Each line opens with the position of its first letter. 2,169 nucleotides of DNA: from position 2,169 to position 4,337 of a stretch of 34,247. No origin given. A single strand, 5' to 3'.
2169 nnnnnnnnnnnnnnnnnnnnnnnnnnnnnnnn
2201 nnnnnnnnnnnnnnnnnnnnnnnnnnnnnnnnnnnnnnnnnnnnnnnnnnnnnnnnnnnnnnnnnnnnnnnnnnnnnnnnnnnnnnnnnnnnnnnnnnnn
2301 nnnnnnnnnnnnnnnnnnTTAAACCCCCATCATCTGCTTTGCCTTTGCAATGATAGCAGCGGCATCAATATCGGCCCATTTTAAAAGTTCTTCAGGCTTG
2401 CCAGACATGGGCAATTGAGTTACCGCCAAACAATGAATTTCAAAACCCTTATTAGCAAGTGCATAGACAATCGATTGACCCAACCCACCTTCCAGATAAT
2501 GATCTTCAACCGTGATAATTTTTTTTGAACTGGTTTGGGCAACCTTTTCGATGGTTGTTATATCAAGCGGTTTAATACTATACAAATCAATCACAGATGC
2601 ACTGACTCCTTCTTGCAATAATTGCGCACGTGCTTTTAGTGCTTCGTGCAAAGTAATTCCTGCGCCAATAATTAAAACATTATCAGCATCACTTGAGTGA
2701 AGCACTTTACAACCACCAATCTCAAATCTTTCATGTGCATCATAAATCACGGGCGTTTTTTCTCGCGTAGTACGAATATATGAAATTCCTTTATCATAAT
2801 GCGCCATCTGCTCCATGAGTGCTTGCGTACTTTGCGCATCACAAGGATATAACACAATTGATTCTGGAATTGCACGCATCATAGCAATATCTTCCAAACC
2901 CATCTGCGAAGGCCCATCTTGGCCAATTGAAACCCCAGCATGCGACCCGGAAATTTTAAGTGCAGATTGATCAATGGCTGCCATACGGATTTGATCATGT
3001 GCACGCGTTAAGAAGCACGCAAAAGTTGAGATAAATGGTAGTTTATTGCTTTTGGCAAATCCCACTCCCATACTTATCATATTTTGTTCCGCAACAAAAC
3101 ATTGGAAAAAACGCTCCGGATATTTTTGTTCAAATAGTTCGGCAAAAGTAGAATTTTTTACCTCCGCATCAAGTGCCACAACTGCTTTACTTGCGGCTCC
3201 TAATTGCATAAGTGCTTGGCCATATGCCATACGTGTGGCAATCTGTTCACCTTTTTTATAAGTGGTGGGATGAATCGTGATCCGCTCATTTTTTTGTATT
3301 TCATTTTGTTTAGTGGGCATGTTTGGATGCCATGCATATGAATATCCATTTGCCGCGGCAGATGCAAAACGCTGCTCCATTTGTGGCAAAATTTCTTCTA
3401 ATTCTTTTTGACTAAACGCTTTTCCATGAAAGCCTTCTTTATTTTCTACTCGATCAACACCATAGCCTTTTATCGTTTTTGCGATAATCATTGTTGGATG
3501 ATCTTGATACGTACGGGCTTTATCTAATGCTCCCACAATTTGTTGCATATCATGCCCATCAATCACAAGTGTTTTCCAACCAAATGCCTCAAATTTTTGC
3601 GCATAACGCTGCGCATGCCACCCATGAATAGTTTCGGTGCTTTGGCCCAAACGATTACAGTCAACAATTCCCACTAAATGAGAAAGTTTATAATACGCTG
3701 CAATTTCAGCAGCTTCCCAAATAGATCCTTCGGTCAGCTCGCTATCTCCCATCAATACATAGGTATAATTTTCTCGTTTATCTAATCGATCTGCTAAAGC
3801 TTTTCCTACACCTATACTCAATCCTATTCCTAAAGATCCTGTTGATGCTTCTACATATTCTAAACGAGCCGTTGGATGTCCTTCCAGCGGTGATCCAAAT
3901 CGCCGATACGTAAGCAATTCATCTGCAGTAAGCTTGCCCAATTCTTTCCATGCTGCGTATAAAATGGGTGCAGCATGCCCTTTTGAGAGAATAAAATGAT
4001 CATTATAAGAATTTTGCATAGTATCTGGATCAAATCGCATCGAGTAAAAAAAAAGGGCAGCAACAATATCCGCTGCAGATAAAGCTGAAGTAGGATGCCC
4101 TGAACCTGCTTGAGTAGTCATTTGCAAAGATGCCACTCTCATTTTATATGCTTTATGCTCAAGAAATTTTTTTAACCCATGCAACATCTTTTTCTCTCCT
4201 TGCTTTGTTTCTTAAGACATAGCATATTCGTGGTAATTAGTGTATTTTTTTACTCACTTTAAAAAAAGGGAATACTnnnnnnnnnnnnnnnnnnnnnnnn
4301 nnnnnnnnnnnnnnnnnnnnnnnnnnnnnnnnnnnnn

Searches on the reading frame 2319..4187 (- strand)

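Call 21: search_protein_families(library=pfam, proteins=[window:2319-4187:-], max_evalue=0.00001)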
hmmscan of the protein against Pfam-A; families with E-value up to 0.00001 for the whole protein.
window:2319-4187:- (622 aa): 5 families
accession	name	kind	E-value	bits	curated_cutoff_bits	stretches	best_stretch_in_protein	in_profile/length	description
PF00456.26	Transketolase_N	-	3.8e-50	171.2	22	1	15-266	8-271/334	Transketolase, thiamine diphosphate binding domain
PF02779.29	Transket_pyr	-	9.2e-42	143.1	27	1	315-478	2-172/174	Transketolase, pyrimidine binding domain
PF02780.25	Transketolase_C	-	2.6e-25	89.1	25.9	1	495-612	3-124/124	Transketolase, C-terminal domain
PF00676.26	E1_dh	-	2.3e-11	43.7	22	1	116-233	100-219/300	Dehydrogenase E1 component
PF13292.11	DXP_synthase_N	-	1.2e-06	28.5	21.2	0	15-178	24-171/274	1-deoxy-D-xylulose-5-phosphate synthase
